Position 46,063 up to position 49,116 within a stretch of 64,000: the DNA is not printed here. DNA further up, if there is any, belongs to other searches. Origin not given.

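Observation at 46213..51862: Two-gene module: tetrabrachion-like coiled-coil surface glycoprotein followed by a HerA/DUF853-like ATPase with coiled coil and Cys3His repeat array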

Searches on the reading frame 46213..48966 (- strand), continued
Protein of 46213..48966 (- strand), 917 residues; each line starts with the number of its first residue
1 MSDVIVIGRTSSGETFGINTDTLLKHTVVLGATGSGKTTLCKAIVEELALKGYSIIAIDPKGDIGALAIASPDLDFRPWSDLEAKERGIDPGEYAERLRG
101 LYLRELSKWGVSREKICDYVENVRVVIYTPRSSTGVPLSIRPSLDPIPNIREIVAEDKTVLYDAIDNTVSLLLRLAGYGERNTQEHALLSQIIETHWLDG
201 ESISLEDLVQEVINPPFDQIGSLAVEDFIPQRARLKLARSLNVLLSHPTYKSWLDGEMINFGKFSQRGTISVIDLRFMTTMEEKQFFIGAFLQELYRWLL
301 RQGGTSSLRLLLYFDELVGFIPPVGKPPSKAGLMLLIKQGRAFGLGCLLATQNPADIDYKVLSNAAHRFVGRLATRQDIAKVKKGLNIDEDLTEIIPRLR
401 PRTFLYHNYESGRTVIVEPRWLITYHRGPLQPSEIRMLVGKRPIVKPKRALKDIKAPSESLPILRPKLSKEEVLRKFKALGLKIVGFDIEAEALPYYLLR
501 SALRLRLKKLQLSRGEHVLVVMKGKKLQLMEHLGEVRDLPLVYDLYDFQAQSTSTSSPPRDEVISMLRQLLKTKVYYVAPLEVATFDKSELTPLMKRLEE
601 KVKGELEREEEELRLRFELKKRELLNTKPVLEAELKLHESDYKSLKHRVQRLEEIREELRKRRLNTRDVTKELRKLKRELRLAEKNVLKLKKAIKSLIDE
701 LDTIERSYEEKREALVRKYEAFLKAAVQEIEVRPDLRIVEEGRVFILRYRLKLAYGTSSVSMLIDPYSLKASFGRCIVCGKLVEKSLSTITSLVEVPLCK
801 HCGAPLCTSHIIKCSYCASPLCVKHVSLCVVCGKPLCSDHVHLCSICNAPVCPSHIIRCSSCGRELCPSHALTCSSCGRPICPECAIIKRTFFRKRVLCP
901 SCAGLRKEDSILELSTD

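Call 8: search_solved_structures(query=window:46213-48966:-, max_evalue=0.01)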
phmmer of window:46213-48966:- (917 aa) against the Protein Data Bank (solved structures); distinct sequences matched with E-value up to 0.01: 9.
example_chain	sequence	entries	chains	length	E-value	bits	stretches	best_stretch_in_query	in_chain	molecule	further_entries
8wiv_A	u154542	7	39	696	3.7e-08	35.1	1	269-400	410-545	Helicase HerA central domain-containing protein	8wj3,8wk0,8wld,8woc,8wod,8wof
7f6d_B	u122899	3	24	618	5.2e-08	34.6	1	270-374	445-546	HerA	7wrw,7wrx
11kk_A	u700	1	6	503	3e-06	28.8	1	1-70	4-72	HerA like helicase YjgR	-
8wet_A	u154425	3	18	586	0.00017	22.9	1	268-384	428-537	TdpA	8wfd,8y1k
4d2i_A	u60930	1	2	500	0.00022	22.6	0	327-397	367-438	HERA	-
9x1l_A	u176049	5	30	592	0.002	19.5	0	21-94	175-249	DNA helicase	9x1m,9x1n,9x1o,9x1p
8xau_A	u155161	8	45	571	0.0022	19.3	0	306-401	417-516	ATP-binding protein | HerA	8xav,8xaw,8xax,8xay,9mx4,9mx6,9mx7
9c1m_M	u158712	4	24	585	0.0047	18.2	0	306-399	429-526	ATP-binding protein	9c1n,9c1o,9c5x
8j4u_M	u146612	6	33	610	0.0056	18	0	273-386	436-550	Nucleoside triphosphate hydrolase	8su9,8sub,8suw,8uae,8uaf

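Call 10: find_encoding_contigs(protein=P0002, flank=8000, max_places=2)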
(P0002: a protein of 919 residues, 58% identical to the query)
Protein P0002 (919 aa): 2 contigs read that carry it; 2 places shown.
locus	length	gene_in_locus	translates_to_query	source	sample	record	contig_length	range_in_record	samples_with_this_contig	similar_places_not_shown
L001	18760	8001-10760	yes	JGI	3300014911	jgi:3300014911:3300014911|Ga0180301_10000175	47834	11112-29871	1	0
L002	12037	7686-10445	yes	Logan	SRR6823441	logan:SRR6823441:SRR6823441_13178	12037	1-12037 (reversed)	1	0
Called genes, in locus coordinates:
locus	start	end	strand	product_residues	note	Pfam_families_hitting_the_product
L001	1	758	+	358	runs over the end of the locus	PF01208:URO-D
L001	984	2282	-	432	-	PF00083:Sugar_tr, PF07690:MFS_1, PF06779:MFS_4 (faint), PF07690:MFS_1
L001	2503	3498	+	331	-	PF01513:NAD_kinase, PF20143:NAD_kinase_C, PF12802:MarR_2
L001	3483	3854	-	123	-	PF00583:Acetyltransf_1, PF13508:Acetyltransf_7 (weak), PF13673:Acetyltransf_10 (weak)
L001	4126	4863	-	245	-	PF00156:Pribosyltran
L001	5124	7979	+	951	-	PF11974:bMG3 (faint), PF13715:CarbopepD_reg_2 (faint), PF17802:SpaA (faint), PF13620:CarboxypepD_reg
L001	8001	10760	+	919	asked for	PF01580:FtsK_SpoIIIE (faint), PF01935:DUF87, PF05872:HerA_C (weak), PF12846:AAA_10 (faint)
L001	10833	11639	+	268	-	-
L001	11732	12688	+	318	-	PF01008:IF-2B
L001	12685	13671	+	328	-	PF01008:IF-2B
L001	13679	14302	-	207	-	PF00924:MS_channel_2nd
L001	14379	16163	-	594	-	-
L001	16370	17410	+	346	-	PF01380:SIS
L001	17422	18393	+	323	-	PF01869:BcrAD_BadFG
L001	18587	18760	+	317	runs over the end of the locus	PF00535:Glycos_transf_2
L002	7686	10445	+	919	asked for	PF01580:FtsK_SpoIIIE (faint), PF01935:DUF87, PF05872:HerA_C (weak), PF12846:AAA_10 (faint)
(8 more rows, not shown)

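Call 11: find_encoding_contigs(protein=P0004, flank=8000, max_places=2)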
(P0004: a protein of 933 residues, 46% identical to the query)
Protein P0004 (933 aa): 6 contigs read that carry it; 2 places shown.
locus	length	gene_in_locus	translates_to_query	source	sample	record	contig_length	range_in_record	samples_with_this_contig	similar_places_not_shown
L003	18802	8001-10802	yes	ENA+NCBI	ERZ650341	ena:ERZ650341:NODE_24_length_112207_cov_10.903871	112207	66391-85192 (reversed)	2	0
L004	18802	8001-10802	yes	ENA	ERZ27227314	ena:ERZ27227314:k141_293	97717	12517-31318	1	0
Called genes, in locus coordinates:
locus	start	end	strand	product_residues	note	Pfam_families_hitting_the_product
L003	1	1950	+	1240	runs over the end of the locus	PF17915:zf_Rg, PF00270:DEAD, PF04851:ResIII, PF01751:Toprim, PF01131:Topoisom_bac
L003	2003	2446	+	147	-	PF00011:HSP20, PF17886:ArsA_HSP20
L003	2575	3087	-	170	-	PF11969:DcpS_C (weak), PF01230:HIT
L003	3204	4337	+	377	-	PF02926:THUMP, PF14419:SPOUT_MTase_2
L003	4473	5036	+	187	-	PF14394:DUF4423 (weak), PF13182:DUF4007 (faint), PF08100:Dimerisation (faint), PF08279:HTH_11 (faint), PF01978:TrmB (faint)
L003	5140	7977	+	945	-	PF02369:Big_1 (faint), PF11974:bMG3 (faint), PF17802:SpaA (faint), PF13620:CarboxypepD_reg, PF13715:CarbopepD_reg_2 (weak)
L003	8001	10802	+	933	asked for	PF01935:DUF87, PF05872:HerA_C (weak), PF12846:AAA_10 (faint)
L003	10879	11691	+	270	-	-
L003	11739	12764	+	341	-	PF01008:IF-2B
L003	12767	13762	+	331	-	PF01008:IF-2B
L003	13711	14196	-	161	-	PF03692:CxxCxxCC (weak)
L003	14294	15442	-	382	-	PF04055:Radical_SAM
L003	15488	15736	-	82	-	PF07019:EMC6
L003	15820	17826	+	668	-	PF05833:NFACT_N, PF05670:NFACT-R_1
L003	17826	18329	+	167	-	PF01927:Mut7-C, PF18480:DUF5615 (weak)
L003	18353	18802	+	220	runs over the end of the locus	PF01871:AMMECR1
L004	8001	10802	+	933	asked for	PF01935:DUF87, PF05872:HerA_C (weak), PF12846:AAA_10 (faint)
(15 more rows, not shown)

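Call 12: find_encoding_contigs(protein=P0008, flank=8000, max_places=2)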
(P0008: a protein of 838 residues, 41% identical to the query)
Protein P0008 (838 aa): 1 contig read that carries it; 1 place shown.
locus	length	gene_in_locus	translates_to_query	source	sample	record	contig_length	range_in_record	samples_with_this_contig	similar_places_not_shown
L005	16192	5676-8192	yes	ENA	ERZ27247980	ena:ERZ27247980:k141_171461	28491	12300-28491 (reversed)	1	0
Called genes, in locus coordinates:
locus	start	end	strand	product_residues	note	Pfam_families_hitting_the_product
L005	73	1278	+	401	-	PF01926:MMR_HSR1, PF02421:FeoB_N (faint), PF08438:YGR210-like_G4, PF02824:TGS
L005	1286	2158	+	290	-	PF02463:SMC_N (weak), PF00005:ABC_tran, PF13304:AAA_21 (weak)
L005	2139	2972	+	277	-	PF00005:ABC_tran, PF02463:SMC_N (weak), PF03029:ATP_bind_1 (faint), PF13304:AAA_21 (faint)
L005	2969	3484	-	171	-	PF00196:GerE (weak), PF08281:Sigma70_r4_2 (weak)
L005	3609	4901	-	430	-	PF01041:DegT_DnrJ_EryC1, PF00155:Aminotran_1_2, PF00266:Aminotran_5 (weak), PF01212:Beta_elim_lyase, PF01053:Cys_Met_Meta_PP (weak)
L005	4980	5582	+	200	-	PF00702:Hydrolase, PF12710:HAD (weak), PF13419:HAD_2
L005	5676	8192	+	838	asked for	PF01580:FtsK_SpoIIIE (faint), PF01935:DUF87, PF05872:HerA_C (weak), PF12846:AAA_10 (faint)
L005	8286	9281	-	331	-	PF01408:GFO_IDH_MocA, PF08635:ox_reductase_C (weak), PF02894:GFO_IDH_MocA_C, PF22725:GFO_IDH_MocA_C3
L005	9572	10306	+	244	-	PF01381:HTH_3, PF12844:HTH_19 (weak), PF13560:HTH_31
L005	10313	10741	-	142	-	PF00011:HSP20, PF17886:ArsA_HSP20 (weak)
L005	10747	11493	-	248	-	PF09754:PAC2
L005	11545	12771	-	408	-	PF00162:PGK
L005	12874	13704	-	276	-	PF00044:Gp_dh_N (weak), PF02800:Gp_dh_C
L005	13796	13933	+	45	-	-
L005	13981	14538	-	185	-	-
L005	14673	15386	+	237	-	PF01791:DeoC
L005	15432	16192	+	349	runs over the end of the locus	PF00108:Thiolase_N (weak), PF08541:ACP_syn_III_C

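Call 18: find_encoding_contigs(protein=P0102, flank=7000, max_places=1)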
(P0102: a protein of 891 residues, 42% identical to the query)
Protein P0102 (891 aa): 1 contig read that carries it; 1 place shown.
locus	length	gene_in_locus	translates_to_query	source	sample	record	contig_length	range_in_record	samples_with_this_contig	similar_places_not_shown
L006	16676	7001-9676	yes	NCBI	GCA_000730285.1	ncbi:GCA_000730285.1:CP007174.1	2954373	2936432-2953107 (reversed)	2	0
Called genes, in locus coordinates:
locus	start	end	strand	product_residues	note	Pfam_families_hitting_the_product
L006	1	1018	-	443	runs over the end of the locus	PF00464:SHMT, PF01212:Beta_elim_lyase (faint), PF00155:Aminotran_1_2 (faint)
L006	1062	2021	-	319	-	PF00850:Hist_deacetyl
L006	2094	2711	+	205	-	PF00677:Lum_binding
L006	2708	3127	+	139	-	-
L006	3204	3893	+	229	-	PF00926:DHBP_synthase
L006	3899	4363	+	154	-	PF00885:DMRL_synthase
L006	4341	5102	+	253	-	PF05165:GCH_III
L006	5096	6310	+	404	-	PF01979:Amidohydro_1, PF07969:Amidohydro_3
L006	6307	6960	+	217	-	PF01872:RibD_C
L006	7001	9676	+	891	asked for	PF01935:DUF87, PF05872:HerA_C (weak)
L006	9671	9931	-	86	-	-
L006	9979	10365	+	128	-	PF14947:HTH_45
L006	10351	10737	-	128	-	-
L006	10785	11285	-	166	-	PF13473:Cupredoxin_1 (weak)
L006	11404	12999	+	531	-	PF00171:Aldedh, PF05893:LuxC (weak)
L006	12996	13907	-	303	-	PF01619:Pro_dh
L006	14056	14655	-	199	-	-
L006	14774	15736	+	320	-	PF01047:MarR (faint), PF08280:HTH_Mga (faint), PF12840:HTH_20 (faint), PF13404:HTH_AsnC-type, PF13412:HTH_24, PF22451:NirdL-like_HTH (faint), PF13404:HTH_AsnC-type, PF13412:HTH_24, +1 more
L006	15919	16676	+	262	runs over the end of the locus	PF00459:Inositol_P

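Call 19: find_encoding_contigs(protein=P0038, flank=7000, max_places=1)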
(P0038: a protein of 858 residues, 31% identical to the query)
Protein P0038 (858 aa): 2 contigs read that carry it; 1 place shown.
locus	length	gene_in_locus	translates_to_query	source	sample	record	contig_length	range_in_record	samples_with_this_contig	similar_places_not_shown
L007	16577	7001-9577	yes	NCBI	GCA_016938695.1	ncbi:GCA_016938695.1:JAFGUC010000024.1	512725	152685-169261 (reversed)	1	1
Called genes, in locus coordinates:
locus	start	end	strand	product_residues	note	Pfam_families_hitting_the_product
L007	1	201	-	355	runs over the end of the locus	-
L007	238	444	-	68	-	PF13275:S4_2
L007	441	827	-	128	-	PF00571:CBS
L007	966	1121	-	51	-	-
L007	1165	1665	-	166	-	-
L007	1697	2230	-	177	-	-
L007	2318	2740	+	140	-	PF12840:HTH_20 (weak), PF14947:HTH_45 (faint), PF08279:HTH_11 (weak)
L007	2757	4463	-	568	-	PF13589:HATPase_c_3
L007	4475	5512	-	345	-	PF00145:DNA_methylase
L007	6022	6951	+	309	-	PF08271:Zn_Ribbon_TF, PF00382:TFIIB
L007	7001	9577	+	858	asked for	PF01935:DUF87, PF05872:HerA_C (weak), PF12846:AAA_10 (faint)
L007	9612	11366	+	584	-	PF00037:Fer4 (weak), PF02463:SMC_N (weak), PF00005:ABC_tran, PF13304:AAA_21 (faint), PF00005:ABC_tran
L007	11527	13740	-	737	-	-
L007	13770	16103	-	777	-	PF00437:T2SSE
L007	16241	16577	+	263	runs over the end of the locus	-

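Call 20: find_encoding_contigs(protein=P0011, flank=7000, max_places=1)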
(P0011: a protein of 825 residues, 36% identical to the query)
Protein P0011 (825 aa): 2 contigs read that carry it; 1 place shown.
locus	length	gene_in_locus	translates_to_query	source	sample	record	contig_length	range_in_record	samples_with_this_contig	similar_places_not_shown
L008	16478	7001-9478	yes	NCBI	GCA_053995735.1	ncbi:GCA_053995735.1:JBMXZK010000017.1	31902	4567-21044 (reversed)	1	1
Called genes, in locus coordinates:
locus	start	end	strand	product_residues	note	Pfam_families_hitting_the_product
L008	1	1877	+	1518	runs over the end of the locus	-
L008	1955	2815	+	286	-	-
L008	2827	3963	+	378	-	PF08442:ATP-grasp_2, PF13549:ATP-grasp_5, PF24948:Citrate_synth_N, PF00549:Ligase_CoA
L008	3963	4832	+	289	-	PF02629:CoA_binding, PF13380:CoA_binding_2 (faint), PF13607:Succ_CoA_lig, PF00549:Ligase_CoA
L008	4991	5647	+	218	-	PF12172:zf-ChsH2 (faint), PF13240:Zn_Ribbon_1 (weak)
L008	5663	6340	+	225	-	PF00753:Lactamase_B, PF13483:Lactamase_B_3, PF12706:Lactamase_B_2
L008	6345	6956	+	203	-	PF02475:TRM5-TYW2_MTfase (faint), PF05175:MTS, PF10294:Methyltransf_16, PF06325:PrmA, PF13847:Methyltransf_31, PF13649:Methyltransf_25 (weak)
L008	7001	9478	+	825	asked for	PF01580:FtsK_SpoIIIE (faint), PF01935:DUF87, PF05872:HerA_C (weak), PF12846:AAA_10 (faint)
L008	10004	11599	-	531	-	PF01645:Glu_synthase (weak)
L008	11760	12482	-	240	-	PF01351:RNase_HII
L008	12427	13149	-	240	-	-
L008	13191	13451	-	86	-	-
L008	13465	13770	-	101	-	-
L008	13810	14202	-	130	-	PF01336:tRNA_anti-codon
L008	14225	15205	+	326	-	PF13483:Lactamase_B_3 (weak), PF16661:Lactamase_B_6 (faint), PF12706:Lactamase_B_2 (weak)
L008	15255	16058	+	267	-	PF01048:PNP_UDP_1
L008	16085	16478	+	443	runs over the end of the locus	PF05221:AdoHcyase, PF00670:AdoHcyase_NAD, PF02826:2-Hacid_dh_C, PF07991:KARI_N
